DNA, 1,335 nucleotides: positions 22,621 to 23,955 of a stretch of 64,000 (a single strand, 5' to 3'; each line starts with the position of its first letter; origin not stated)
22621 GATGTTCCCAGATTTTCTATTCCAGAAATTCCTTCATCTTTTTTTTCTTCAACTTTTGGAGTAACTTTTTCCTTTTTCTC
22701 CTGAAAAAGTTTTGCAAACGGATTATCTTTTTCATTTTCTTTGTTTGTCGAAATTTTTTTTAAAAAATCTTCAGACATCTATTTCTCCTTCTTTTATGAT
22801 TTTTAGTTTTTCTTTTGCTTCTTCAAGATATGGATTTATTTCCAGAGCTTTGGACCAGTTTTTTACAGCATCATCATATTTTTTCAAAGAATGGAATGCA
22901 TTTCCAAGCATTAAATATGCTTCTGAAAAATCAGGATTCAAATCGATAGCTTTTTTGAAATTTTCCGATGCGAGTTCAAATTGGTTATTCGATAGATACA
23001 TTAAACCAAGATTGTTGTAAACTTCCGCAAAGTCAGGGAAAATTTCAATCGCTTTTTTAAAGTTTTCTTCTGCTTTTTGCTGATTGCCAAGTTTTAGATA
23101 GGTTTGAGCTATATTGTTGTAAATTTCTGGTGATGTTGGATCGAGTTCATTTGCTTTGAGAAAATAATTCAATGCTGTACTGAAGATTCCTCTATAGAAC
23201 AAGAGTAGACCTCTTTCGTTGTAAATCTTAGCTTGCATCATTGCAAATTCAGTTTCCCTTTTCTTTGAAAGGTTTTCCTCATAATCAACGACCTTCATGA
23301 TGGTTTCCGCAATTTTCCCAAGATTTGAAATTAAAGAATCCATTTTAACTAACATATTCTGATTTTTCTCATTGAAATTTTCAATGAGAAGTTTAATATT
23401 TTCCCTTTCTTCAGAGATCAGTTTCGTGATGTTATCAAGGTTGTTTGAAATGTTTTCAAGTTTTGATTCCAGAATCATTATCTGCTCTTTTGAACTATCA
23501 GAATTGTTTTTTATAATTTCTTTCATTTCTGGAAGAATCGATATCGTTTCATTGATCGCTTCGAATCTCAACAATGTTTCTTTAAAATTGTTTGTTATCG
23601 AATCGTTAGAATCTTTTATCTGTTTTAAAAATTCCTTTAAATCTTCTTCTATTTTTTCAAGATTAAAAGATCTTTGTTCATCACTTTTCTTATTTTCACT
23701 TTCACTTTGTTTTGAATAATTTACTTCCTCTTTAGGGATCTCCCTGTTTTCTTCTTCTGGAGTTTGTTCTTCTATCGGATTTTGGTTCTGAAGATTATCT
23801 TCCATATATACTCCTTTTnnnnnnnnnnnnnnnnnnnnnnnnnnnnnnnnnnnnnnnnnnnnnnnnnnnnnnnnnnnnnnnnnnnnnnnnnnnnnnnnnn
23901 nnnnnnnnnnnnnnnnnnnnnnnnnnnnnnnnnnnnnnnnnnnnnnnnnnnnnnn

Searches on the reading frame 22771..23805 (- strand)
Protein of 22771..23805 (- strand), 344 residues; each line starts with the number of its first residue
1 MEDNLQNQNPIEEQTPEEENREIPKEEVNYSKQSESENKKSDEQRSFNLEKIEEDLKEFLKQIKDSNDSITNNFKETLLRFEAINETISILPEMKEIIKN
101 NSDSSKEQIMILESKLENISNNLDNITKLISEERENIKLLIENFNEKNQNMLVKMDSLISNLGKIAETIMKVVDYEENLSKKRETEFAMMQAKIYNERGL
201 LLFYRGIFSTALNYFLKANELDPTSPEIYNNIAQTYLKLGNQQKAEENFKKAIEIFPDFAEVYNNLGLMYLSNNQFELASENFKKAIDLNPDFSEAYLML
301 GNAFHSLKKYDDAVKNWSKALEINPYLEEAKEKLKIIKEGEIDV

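Call 3: search_protein_families(library=pfam, proteins=[window:22771-23805:-], max_evalue=1)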
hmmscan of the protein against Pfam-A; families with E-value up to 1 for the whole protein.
window:22771-23805:- (344 aa): 28 families (the best 25 are shown)
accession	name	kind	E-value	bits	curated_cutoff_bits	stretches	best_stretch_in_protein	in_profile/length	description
PF00515.34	TPR_1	-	4.9e-36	121.5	27.8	4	260-293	1-34/34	Tetratricopeptide repeat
PF07719.23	TPR_2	-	2.4e-30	102.5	27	4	226-258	1-33/34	Tetratricopeptide repeat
PF13414.12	TPR_11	-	4e-29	100.5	26.8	4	267-306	1-40/42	TPR repeat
PF13181.12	TPR_8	-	9.2e-27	91.3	25.7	3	227-258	2-33/34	Tetratricopeptide repeat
PF13431.12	TPR_17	-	6.3e-25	85.8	24.4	3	214-247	1-34/34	Tetratricopeptide repeat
PF13424.12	TPR_12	-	3.3e-16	59.7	30.1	3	192-257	3-76/77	Tetratricopeptide repeat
PF13428.12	TPR_14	-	1.4e-14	53.5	23.5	4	227-267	2-42/44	Tetratricopeptide repeat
PF14559.12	TPR_19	-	9.8e-14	51.9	25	3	208-263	7-62/68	Tetratricopeptide repeat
PF13432.12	TPR_16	-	1.9e-13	51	32.7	2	266-325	3-62/65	Tetratricopeptide repeat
PF13374.12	TPR_10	-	8.1e-12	45.2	27.5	2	228-255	4-31/42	Tetratricopeptide repeat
PF12895.13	ANAPC3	-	7.9e-08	32.9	27.2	2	266-315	29-77/82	Anaphase-promoting complex, cyclosome, subunit 3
PF13174.12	TPR_6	-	1.2e-07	32.3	26.3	2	232-258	6-32/33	Tetratricopeptide repeat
PF23914.1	TPR_CcmH_CycH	-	7e-07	29.6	42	1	208-288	66-149/158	Cytochrome c-type biogenesis protein H TPR domain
PF25063.1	ARM_TT21_C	-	1.4e-06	28.8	35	1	206-323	35-158/209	Tetratricopeptide repeat protein 21 C-terminal ARM domain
PF13371.12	TPR_9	-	1.5e-05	25.3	35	1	236-296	5-65/73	Tetratricopeptide repeat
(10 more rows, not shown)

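Call 80: search_protein_families(library=padloc, proteins=[window:22771-23805:-], max_evalue=1)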
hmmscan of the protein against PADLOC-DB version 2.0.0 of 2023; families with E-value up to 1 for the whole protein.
window:22771-23805:- (344 aa): 7 families
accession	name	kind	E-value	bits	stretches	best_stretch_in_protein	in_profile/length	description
PDLC02907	TPR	-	2.2e-06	24.5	1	217-337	579-691/864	-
PDLC00601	ZorA1|ZorA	-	0.00021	18.1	1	29-192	453-616/699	MotA/ExbB/TolQ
PDLC01171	TPR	-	0.0024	14.9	1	206-253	267-314/504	TPR repeats containing protein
PDLC03868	LmuB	-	0.013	11.8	1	36-150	241-354/1035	-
PDLC01092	C3a198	-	0.019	11.9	1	206-255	286-335/523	TPR protein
PDLC00006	DruC1|DruC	-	0.075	9.5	1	32-191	181-335/626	Unknown function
PDLC04161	HEC-07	-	0.25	8.2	1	55-165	283-398/553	-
